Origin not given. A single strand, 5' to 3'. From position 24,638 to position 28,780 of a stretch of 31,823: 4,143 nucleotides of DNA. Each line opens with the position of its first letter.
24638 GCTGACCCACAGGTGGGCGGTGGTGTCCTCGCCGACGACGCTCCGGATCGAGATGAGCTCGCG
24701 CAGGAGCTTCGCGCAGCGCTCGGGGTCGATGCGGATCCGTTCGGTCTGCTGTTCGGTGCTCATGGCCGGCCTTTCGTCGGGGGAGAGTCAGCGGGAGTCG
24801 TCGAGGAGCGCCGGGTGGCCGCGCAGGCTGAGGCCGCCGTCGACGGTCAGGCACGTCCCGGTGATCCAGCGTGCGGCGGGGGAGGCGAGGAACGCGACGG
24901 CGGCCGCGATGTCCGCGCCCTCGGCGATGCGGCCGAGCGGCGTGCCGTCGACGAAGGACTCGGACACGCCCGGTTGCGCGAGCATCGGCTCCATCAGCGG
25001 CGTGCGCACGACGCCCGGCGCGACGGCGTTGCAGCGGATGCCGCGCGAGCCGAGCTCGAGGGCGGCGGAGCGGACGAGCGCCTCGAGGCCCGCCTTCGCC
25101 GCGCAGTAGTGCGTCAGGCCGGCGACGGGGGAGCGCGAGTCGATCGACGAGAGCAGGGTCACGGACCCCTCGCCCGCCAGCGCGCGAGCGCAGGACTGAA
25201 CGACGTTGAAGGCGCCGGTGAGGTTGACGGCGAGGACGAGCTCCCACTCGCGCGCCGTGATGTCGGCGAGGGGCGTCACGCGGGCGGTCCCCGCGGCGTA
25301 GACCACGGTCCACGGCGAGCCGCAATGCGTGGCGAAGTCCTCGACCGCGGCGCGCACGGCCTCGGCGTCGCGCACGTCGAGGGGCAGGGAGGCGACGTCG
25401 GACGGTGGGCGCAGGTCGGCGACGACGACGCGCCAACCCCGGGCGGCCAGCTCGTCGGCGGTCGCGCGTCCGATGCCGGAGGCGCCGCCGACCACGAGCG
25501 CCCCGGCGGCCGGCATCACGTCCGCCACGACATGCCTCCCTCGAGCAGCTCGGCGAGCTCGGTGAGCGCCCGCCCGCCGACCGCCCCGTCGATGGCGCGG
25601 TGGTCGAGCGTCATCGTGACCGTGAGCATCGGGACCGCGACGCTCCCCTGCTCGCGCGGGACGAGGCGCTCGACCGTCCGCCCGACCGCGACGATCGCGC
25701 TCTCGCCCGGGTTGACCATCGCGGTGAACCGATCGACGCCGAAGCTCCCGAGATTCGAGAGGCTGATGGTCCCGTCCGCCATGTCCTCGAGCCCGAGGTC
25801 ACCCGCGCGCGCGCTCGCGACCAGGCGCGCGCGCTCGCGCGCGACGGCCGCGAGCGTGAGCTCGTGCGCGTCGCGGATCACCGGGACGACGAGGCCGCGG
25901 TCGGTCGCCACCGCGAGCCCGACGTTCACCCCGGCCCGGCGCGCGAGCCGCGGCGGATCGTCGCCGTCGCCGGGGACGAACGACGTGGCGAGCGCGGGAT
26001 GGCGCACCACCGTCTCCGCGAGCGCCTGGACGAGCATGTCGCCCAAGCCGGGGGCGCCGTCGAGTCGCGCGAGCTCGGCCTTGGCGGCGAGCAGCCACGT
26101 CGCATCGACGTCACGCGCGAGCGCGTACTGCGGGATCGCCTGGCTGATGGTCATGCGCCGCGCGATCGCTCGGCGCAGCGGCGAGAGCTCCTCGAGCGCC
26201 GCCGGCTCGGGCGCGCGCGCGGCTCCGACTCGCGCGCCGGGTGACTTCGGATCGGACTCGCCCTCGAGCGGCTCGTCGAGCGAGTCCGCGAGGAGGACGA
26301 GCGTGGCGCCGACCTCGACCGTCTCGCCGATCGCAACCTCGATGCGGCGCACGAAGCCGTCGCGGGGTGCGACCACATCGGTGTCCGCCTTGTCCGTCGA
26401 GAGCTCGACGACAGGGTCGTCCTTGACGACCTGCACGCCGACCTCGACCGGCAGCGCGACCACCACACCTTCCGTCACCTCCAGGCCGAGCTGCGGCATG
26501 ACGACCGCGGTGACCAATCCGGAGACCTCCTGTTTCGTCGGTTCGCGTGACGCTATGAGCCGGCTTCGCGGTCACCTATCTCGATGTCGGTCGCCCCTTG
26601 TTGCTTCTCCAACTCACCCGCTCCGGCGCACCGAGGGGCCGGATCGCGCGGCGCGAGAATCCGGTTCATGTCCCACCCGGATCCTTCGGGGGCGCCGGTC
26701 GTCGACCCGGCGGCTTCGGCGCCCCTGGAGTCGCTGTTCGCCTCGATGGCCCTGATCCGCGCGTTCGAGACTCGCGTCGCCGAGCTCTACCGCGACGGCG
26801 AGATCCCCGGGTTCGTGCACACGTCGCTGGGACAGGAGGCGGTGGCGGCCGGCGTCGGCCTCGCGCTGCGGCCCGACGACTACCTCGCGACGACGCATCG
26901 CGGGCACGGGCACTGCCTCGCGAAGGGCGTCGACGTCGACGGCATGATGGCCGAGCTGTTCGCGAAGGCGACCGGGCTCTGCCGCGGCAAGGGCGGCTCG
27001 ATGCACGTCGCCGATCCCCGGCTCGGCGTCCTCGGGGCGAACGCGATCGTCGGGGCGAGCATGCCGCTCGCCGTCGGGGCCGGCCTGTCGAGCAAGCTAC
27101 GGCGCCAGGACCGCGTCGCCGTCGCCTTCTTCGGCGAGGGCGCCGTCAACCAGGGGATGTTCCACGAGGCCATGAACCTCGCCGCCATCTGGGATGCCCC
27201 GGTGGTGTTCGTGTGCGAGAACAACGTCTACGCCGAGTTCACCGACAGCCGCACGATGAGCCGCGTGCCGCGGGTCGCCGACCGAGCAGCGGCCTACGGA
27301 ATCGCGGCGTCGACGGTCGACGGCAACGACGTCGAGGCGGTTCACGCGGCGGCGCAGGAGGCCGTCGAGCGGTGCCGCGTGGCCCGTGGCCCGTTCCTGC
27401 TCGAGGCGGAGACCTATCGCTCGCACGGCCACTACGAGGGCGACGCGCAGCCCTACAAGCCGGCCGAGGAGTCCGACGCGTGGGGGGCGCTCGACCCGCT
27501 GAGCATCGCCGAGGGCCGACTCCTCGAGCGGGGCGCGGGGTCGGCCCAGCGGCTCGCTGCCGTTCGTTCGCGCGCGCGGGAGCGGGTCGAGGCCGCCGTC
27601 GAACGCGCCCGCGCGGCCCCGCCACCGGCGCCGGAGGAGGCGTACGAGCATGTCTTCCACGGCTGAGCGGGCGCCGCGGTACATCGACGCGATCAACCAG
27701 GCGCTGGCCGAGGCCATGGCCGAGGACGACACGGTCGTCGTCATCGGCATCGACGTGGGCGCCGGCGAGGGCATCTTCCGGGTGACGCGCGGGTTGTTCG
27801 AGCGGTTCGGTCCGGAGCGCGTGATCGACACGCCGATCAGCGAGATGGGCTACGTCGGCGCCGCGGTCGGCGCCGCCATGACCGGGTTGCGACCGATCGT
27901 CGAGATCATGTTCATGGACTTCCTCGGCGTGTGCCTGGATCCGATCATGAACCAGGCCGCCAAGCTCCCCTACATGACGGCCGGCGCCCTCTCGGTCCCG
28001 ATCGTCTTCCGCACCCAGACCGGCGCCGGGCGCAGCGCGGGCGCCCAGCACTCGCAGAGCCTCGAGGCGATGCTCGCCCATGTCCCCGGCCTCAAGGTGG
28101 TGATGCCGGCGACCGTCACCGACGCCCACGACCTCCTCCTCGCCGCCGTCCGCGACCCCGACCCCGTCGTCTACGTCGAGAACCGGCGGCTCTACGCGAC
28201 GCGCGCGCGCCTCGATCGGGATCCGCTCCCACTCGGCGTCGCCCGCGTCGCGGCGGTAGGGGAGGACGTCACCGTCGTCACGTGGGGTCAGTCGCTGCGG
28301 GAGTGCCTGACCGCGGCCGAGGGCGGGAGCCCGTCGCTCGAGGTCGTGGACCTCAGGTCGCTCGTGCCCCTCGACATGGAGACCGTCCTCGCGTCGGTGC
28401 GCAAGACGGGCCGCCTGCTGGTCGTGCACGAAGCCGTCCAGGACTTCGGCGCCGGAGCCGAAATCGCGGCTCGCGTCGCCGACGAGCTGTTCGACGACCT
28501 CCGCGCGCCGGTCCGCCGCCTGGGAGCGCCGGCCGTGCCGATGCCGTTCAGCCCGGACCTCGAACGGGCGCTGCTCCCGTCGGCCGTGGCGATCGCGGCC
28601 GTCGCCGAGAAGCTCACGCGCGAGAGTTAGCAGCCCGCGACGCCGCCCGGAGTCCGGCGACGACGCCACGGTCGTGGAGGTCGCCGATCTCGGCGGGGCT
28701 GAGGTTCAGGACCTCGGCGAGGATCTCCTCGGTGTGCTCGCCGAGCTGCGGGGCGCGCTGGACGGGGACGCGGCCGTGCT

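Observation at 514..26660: Seven-promoter regulon: TTGK-N7-MCAA palindrome at a fixed 41-43 bp from the -10 box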

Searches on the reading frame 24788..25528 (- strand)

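Call 9: search_protein_families(library=pfam, proteins=[window:24788-25528:-])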
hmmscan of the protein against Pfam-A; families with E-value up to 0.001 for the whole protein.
window:24788-25528:- (246 aa): 5 families
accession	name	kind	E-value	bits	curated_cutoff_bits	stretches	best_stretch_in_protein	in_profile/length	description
PF13561.12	adh_short_C2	-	8.8e-57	192.8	27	1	16-234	3-236/236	Enoyl-(Acyl carrier protein) reductase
PF00106.31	adh_short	-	4.1e-39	134.5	26.6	1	10-182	3-190/195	short chain dehydrogenase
PF08659.16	KR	-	1.9e-13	51.2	22.6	1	44-154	54-162/180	KR domain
PF01370.27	Epimerase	-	1.5e-06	28.2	20.9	1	10-162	1-163/240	NAD dependent epimerase/dehydratase family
PF23441.1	SDR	-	1.5e-06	28.2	27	1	46-234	64-256/258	SDR-like rossmann domain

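Call 49: search_protein_families(library=ncbifam, proteins=[window:24788-25528:-], max_evalue=1e-10)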
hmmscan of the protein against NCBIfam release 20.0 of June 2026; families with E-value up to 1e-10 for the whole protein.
window:24788-25528:- (246 aa): 197 families (the best 25 are shown)
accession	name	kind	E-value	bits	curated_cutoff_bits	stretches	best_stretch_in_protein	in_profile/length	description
NF005559.1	PRK07231.1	subfamily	7.2e-51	173.1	215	1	10-234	7-248/249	glucose 1-dehydrogenase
NF009466.0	PRK12826.1-2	subfamily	1.4e-50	172.1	222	1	9-233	5-244/248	3-oxoacyl-ACP reductase FabG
NF004198.0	PRK05653.1-3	equivalog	1.5e-47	162.2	296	1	9-234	9-247/248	3-oxoacyl-ACP reductase FabG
TIGR01830.1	3oxo_ACP_reduc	equivalog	2.6e-47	161.5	297.75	1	10-233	1-238/239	3-oxoacyl-[acyl-carrier-protein] reductase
NF005067.0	PRK06484.1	equivalog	1.4e-46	159.1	713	1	10-239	276-517/524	short chain dehydrogenase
NF009468.0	PRK12826.1-4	equivalog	6.9e-46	157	318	1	9-235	9-249/256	SDR family oxidoreductase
TIGR03971.1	SDR_subfam_1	subfamily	2.2e-44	151.8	300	1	48-234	69-269/271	mycofactocin-coupled SDR family oxidoreductase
NF006074.0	PRK08220.1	equivalog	4.7e-44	150.9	312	1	10-235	11-249/251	2,3-dihydro-2,3-dihydroxybenzoate dehydrogenase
NF052558.1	MBtsdlDhBudC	equivalog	1.2e-43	149.5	270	1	11-235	7-243/250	meso-2,3-butanediol dehydrogenase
NF004197.0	PRK05653.1-1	equivalog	1.3e-42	146.2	332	1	9-234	9-247/249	3-oxoacyl-ACP reductase FabG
NF005893.0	PRK07856.1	equivalog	1.9e-42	145.3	255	1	10-232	12-240/255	SDR family oxidoreductase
TIGR04316.1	dhbA_paeA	equivalog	2e-42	145.5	300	1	10-235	1-249/250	2,3-dihydro-2,3-dihydroxybenzoate dehydrogenase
NF005474.0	PRK07074.1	equivalog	2.1e-41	142.3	361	1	10-234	6-243/259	SDR family oxidoreductase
NF009384.0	PRK12743.1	equivalog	9.2e-41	139.7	264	1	9-236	8-250/258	SDR family oxidoreductase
NF053701.1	CsHdxCHCADhChcB2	equivalog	1.7e-40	139.1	350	1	9-233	5-242/245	cis-4-hydroxycyclohexanecarboxylate dehydrogenase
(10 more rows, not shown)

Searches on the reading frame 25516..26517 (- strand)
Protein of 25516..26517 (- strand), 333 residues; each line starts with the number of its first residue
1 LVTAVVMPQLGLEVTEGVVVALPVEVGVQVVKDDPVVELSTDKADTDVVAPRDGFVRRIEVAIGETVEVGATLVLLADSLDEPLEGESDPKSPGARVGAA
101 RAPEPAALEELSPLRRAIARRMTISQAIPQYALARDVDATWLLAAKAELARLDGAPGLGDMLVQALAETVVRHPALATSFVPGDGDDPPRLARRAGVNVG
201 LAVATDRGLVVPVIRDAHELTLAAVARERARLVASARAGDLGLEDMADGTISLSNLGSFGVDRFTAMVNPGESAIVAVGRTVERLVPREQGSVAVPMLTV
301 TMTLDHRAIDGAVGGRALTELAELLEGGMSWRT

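Call 9: search_protein_families(library=pfam, proteins=[window:25516-26517:-])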
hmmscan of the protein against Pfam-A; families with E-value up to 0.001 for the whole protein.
window:25516-26517:- (333 aa): 2 families
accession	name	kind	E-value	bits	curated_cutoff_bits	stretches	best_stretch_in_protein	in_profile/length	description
PF00198.28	2-oxoacid_dh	-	5.2e-57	193.4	23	1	109-326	7-225/232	2-oxoacid dehydrogenases acyltransferase (catalytic domain)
PF00364.28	Biotin_lipoyl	-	2.1e-14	53.5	22.1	1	5-75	3-72/73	Biotin-requiring enzyme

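Call 49: search_protein_families(library=ncbifam, proteins=[window:25516-26517:-], max_evalue=1e-10)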
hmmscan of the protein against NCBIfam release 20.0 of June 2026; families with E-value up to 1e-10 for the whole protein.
window:25516-26517:- (333 aa): 10 families
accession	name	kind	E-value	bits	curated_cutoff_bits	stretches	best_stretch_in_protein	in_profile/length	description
TIGR01349.1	PDHac_trf_mito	equivalog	5.3e-49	167.5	445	1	110-327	213-431/437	pyruvate dehydrogenase complex dihydrolipoamide acetyltransferase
NF008814.0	PRK11854.1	equivalog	2.8e-47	161.5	722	2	161-326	469-630/637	pyruvate dehydrogenase complex dihydrolipoyllysine-residue acetyltransferase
NF004309.0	PRK05704.1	equivalog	2.7e-41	142.3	449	2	191-326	264-399/408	2-oxoglutarate dehydrogenase complex dihydrolipoyllysine-residue succinyltransferase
TIGR01347.1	sucB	equivalog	5.6e-41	141.1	378.65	2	194-326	263-395/404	dihydrolipoyllysine-residue succinyltransferase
TIGR02927.1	SucB_Actino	equivalog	2.3e-39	135.7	423.45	2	110-328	346-571/579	2-oxoglutarate dehydrogenase, E2 component, dihydrolipoamide succinyltransferase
TIGR01348.1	PDHac_trf_long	equivalog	1.3e-38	133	552.1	1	160-326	418-580/587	dihydrolipoyllysine-residue acetyltransferase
NF011416.0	PRK14843.1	equivalog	1.4e-30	106.3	429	1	111-330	123-344/347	dihydrolipoamide acetyltransferase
NF008815.0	PRK11857.1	equivalog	2.6e-27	96.1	378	1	105-326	77-300/308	dihydrolipoamide acetyltransferase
NF008907.0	PRK12270.1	equivalog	1.9e-24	85.6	878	1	99-328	121-364/1241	multifunctional oxoglutarate decarboxylase/oxoglutarate dehydrogenase thiamine pyrophosphate-binding subunit/dihydrolipoyllysine-residue suc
NF011457.0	PRK14875.1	equivalog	9.7e-15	54.4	307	1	1-102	2-82/372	acetoin dehydrogenase dihydrolipoyllysine-residue acetyltransferase subunit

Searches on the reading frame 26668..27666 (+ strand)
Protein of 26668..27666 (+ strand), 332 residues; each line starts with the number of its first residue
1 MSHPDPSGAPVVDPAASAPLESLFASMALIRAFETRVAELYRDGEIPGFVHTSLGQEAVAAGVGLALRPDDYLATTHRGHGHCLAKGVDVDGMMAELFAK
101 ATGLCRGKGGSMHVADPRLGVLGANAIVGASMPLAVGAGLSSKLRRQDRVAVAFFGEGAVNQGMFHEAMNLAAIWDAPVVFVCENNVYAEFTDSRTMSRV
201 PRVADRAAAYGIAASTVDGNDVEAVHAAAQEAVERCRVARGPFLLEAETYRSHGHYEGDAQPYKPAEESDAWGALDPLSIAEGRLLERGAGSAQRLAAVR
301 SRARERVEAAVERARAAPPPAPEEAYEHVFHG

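Call 9: search_protein_families(library=pfam, proteins=[window:26668-27666:+])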
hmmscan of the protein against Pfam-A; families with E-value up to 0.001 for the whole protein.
window:26668-27666:+ (332 aa): 3 families
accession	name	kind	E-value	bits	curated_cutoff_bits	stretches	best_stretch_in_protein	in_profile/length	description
PF00676.26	E1_dh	-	1.9e-82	277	22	1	26-323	2-300/300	Dehydrogenase E1 component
PF13292.11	DXP_synthase_N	-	7.6e-05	22.6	21.2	1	129-187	114-172/274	1-deoxy-D-xylulose-5-phosphate synthase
PF02775.26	TPP_enzyme_C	-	0.00057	20.1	21.9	1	124-245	26-149/151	Thiamine pyrophosphate enzyme, C-terminal TPP binding domain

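Call 49: search_protein_families(library=ncbifam, proteins=[window:26668-27666:+], max_evalue=1e-10)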
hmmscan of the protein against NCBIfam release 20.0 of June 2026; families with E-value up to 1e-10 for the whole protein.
window:26668-27666:+ (332 aa): 2 families
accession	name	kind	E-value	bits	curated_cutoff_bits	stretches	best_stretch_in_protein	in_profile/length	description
TIGR03182.1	PDH_E1_alph_y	equivalog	1.3e-99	333.1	393.85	1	22-330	6-314/315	pyruvate dehydrogenase (acetyl-transferring) E1 component subunit alpha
TIGR03181.1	PDH_E1_alph_x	equivalog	1.1e-72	244.8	411.35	1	17-331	23-328/341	pyruvate dehydrogenase (acetyl-transferring) E1 component subunit alpha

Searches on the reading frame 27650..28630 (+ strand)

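Call 9: search_protein_families(library=pfam, proteins=[window:27650-28630:+])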
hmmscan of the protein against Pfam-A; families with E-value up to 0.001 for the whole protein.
window:27650-28630:+ (326 aa): 2 families
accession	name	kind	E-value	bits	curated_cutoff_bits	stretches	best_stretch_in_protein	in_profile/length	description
PF02779.29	Transket_pyr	-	5.6e-44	150.3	27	1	10-183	4-173/174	Transketolase, pyrimidine binding domain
PF02780.25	Transketolase_C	-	1.6e-32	112.4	25.9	1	198-315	3-124/124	Transketolase, C-terminal domain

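Call 49: search_protein_families(library=ncbifam, proteins=[window:27650-28630:+], max_evalue=1e-10)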
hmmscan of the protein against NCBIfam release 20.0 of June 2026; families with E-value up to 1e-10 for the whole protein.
window:27650-28630:+ (326 aa): 4 families
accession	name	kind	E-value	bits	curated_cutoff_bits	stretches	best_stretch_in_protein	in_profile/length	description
NF006667.0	PRK09212.1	subfamily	2.4e-101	338.9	321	1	12-323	7-323/327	pyruvate dehydrogenase complex E1 component subunit beta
NF008854.0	PRK11892.1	equivalog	1.7e-94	317.1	454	1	13-322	146-461/464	pyruvate dehydrogenase complex E1 component subunit beta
NF004559.0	PRK05899.2-5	equivalog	7.7e-19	67.4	488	1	13-301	322-601/627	transketolase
TIGR00204.1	dxs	equivalog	5.4e-18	64.8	465.95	1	6-294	307-584/616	1-deoxy-D-xylulose-5-phosphate synthase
